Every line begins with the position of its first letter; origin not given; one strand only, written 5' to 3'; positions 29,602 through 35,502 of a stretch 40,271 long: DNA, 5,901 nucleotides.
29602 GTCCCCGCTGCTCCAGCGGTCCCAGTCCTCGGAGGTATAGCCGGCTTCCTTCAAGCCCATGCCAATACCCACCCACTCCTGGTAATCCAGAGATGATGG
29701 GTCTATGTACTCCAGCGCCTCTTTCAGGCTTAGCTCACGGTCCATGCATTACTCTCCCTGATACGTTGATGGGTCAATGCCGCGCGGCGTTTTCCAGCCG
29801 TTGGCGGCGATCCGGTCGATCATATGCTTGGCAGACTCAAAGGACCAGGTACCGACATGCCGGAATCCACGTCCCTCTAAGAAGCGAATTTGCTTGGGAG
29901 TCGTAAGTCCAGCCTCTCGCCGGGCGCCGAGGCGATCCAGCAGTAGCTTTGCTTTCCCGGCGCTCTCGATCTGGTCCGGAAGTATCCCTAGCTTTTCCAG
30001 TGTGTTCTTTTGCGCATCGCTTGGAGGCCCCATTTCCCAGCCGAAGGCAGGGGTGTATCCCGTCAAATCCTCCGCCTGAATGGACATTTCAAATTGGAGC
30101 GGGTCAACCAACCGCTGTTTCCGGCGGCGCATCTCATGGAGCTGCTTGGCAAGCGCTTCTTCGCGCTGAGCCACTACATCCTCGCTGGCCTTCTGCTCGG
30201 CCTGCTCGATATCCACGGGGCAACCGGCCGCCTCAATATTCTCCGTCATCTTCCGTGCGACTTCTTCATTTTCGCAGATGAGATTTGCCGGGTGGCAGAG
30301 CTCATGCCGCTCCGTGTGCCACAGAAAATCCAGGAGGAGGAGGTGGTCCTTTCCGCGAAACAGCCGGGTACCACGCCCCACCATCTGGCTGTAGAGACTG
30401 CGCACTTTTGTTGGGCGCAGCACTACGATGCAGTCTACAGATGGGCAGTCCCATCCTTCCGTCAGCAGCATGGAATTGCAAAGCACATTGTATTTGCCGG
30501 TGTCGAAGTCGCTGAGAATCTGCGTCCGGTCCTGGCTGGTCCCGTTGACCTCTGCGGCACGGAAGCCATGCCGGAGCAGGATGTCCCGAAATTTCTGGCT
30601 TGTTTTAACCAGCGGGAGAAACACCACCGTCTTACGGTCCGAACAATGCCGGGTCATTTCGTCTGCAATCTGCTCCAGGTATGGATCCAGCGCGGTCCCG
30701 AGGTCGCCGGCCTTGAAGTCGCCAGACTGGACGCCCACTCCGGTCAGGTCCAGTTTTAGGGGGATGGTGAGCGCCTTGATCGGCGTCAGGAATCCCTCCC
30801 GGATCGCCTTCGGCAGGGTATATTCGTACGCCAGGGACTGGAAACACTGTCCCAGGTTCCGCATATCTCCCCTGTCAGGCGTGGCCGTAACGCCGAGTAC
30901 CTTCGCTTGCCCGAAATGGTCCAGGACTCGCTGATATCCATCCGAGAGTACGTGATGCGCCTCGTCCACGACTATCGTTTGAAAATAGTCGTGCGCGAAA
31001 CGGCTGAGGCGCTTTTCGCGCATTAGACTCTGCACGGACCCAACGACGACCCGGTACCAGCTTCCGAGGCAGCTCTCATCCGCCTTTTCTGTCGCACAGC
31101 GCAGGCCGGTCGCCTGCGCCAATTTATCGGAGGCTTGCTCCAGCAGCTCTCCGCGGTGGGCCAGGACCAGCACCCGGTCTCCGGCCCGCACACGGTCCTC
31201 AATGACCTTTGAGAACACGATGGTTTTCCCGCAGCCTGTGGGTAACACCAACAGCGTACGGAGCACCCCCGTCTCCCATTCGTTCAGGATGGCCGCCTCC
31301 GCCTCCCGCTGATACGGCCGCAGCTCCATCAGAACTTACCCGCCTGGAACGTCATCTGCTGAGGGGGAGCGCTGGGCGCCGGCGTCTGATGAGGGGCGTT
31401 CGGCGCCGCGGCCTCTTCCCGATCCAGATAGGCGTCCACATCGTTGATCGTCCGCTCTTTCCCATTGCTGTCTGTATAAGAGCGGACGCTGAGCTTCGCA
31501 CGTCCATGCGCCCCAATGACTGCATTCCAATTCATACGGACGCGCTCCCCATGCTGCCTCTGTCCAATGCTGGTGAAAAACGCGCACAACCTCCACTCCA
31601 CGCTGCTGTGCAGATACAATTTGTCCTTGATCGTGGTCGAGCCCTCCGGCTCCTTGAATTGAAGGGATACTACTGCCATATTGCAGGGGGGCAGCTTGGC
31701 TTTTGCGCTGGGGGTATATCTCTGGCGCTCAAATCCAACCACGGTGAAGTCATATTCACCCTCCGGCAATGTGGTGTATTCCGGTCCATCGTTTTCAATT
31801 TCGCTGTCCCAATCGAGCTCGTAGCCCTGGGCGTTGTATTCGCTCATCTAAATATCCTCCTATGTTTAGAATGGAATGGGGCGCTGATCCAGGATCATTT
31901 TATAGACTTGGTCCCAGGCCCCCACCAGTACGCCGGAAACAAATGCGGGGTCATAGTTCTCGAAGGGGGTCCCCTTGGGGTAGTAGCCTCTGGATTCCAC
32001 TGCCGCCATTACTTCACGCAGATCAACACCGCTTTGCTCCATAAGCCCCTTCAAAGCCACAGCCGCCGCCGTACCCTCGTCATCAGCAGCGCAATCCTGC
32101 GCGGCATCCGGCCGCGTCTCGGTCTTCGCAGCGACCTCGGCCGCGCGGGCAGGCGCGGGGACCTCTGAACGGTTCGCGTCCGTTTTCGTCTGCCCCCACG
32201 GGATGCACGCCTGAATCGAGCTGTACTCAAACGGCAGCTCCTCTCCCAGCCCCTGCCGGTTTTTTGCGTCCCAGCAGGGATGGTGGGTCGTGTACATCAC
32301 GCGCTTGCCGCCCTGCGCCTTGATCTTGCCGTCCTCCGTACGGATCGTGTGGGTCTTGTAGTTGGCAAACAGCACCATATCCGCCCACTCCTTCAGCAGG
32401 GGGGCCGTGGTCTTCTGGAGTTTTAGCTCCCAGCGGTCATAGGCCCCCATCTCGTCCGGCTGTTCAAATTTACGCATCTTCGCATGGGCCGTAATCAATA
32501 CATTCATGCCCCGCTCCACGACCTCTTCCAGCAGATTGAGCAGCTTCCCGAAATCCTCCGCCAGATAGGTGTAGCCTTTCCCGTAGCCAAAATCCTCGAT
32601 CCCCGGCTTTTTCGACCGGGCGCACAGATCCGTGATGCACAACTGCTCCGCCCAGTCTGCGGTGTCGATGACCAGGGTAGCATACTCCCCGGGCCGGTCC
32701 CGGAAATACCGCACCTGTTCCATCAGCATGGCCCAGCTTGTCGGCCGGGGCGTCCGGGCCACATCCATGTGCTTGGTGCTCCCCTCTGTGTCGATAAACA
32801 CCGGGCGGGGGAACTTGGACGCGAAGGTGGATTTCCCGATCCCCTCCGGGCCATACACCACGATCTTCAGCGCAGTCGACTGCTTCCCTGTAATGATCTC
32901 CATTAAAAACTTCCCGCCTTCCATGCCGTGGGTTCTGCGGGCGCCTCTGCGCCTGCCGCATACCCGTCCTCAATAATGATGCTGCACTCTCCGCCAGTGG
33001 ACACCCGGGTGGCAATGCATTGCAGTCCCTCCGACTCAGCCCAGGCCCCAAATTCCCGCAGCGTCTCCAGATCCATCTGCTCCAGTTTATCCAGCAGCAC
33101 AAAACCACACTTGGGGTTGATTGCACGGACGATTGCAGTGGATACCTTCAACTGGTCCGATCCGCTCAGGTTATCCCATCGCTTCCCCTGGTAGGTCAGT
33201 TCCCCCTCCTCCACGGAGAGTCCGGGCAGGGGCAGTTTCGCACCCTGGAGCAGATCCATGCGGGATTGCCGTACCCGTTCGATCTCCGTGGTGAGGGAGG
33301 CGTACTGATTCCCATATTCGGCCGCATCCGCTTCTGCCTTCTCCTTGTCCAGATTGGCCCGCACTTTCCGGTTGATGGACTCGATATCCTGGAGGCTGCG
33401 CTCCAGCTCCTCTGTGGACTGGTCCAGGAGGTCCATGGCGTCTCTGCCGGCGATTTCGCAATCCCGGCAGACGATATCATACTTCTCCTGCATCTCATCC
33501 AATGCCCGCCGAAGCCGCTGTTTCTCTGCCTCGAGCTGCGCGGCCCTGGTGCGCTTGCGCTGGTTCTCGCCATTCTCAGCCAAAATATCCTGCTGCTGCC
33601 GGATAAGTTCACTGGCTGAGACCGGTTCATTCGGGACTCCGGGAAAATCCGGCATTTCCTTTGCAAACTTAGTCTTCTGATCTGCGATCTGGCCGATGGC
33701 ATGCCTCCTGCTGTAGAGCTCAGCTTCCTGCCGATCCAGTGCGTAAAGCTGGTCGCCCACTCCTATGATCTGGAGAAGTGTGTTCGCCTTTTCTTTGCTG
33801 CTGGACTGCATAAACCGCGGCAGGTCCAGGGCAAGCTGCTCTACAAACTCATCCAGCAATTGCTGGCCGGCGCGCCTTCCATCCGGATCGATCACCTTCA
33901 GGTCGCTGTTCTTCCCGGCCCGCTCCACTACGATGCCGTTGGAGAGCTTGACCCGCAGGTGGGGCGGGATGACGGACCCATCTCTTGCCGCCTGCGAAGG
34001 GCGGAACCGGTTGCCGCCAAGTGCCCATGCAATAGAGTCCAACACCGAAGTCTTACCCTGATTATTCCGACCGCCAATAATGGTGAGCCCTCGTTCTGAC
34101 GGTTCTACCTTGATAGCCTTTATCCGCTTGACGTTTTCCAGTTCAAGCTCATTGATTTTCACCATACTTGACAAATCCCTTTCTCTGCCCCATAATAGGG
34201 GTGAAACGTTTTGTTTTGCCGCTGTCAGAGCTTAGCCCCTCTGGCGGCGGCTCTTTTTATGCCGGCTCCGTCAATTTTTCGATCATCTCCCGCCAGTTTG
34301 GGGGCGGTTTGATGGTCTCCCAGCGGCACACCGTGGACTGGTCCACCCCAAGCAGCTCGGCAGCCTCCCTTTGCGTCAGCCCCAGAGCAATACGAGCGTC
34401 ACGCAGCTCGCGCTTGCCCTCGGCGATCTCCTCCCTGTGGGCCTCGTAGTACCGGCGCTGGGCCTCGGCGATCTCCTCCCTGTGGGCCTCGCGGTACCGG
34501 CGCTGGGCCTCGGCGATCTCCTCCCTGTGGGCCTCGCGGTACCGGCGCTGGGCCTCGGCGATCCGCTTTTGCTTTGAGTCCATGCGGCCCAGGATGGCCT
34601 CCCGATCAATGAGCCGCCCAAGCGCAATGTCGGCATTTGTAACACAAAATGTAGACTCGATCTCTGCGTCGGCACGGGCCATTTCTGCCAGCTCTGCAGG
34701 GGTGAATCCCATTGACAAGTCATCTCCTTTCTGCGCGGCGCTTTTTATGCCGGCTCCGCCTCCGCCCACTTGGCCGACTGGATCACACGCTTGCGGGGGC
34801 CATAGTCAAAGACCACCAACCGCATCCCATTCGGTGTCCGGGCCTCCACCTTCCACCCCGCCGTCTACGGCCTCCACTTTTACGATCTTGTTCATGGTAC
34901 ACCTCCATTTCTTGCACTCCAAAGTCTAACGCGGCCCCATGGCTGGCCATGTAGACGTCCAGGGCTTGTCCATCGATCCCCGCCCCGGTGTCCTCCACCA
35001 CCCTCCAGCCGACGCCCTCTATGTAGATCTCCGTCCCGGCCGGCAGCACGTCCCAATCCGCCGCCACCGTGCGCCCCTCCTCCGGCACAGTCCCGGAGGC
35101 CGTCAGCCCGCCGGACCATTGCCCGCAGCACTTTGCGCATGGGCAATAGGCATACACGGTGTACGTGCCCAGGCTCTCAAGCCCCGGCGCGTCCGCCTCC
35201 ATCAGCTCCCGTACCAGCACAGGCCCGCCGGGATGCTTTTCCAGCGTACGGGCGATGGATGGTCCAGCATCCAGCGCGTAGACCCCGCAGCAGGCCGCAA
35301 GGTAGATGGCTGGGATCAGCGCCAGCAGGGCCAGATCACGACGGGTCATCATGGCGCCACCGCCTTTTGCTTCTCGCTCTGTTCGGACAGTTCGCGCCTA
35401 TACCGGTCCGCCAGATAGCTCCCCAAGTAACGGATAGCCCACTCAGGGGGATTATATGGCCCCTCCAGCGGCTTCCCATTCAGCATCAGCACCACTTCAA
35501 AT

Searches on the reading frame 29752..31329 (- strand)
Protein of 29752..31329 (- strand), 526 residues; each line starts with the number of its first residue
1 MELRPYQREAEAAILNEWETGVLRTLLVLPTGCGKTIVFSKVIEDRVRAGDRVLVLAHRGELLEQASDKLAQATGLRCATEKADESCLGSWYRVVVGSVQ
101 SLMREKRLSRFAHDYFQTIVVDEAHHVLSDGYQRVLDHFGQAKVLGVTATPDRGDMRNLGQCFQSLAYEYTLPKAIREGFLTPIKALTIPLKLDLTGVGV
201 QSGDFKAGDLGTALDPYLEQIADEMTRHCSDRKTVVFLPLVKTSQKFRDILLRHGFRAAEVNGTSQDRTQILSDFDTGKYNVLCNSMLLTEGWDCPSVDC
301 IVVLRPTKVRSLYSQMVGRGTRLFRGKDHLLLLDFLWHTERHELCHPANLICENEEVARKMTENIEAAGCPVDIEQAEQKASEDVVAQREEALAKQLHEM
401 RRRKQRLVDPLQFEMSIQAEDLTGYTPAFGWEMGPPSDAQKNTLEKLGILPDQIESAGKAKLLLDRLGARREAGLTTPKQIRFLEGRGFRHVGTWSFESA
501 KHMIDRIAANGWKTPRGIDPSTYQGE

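Call 64: search_protein_families(library=pfam, proteins=[window:29752-31329:-], max_evalue=0.001)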
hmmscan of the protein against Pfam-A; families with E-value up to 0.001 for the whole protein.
window:29752-31329:- (526 aa): 6 families
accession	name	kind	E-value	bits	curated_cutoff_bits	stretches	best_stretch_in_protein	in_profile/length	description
PF04851.21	ResIII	-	4.6e-31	108.4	22.5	1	1-153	2-164/164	Type III restriction enzyme, res subunit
PF00271.37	Helicase_C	-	2.1e-14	54.1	23.5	1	227-322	11-108/110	Helicase conserved C-terminal domain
PF00270.35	DEAD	-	1.8e-13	51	26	1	5-152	2-161/167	DEAD/DEAH box helicase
PF18766.7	SWI2_SNF2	-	6.7e-09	36.2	26.7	1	31-185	27-189/221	SWI2/SNF2 ATPase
PF13604.12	AAA_30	-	3.1e-05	24.2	27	1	5-147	4-122/191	AAA domain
PF13401.12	AAA_22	-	0.00039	21.2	27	0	30-130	13-98/130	AAA domain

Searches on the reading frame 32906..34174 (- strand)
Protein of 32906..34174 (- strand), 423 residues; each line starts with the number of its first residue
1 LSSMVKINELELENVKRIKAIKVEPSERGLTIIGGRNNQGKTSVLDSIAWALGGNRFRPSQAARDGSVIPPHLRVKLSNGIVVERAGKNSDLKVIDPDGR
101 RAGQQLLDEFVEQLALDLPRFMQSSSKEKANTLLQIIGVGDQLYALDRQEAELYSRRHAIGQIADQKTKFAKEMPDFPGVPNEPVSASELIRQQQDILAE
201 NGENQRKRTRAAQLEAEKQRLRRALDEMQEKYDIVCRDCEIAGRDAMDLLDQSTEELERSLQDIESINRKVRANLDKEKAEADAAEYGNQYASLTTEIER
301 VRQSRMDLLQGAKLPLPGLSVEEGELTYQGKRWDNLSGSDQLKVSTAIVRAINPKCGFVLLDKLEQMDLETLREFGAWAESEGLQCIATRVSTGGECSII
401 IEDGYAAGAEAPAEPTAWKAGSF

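Call 64: search_protein_families(library=pfam, proteins=[window:32906-34174:-], max_evalue=0.001)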
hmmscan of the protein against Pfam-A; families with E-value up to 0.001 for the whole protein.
window:32906-34174:- (423 aa): 3 families
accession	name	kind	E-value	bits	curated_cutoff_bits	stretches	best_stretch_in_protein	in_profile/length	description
PF13476.12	AAA_23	-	6.6e-09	37.1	27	1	10-277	2-179/201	AAA domain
PF13175.12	AAA_15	-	1.3e-06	28.7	32.1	1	6-199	2-212/374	AAA ATPase domain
PF02463.25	SMC_N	-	1.7e-06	28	40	1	7-62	2-58/220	RecF/RecN/SMC N terminal domain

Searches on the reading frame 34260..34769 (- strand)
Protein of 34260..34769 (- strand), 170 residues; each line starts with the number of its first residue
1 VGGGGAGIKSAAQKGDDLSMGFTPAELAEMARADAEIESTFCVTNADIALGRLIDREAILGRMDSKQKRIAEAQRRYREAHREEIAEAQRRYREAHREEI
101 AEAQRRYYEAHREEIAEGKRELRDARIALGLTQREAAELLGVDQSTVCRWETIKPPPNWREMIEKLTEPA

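Call 64: search_protein_families(library=pfam, proteins=[window:34260-34769:-], max_evalue=0.001)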
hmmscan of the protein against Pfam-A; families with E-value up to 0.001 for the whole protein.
window:34260-34769:- (170 aa): 4 families
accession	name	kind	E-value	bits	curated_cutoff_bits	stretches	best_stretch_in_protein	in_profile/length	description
PF01381.28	HTH_3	-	7.4e-08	32.8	23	1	122-151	1-30/55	Helix-turn-helix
PF13560.12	HTH_31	-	1.3e-07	32.2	27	1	120-161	4-46/64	Helix-turn-helix domain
PF13384.12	HTH_23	-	4.7e-05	23.5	24.6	1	128-150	16-37/50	Homeodomain-like domain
PF20432.4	Xre-like-HTH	-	0.0007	20.3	25.8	0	123-149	16-41/63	Antitoxin Xre-like helix-turn-helix domain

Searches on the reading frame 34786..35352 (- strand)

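Call 64: search_protein_families(library=pfam, proteins=[window:34786-35352:-], max_evalue=0.001)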
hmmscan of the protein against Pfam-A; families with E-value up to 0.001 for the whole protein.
window:34786-35352:- (189 aa): 1 family
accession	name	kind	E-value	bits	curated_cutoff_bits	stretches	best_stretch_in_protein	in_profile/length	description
PF06725.17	3D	-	8.2e-11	42.4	23.8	1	94-152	1-69/72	3D domain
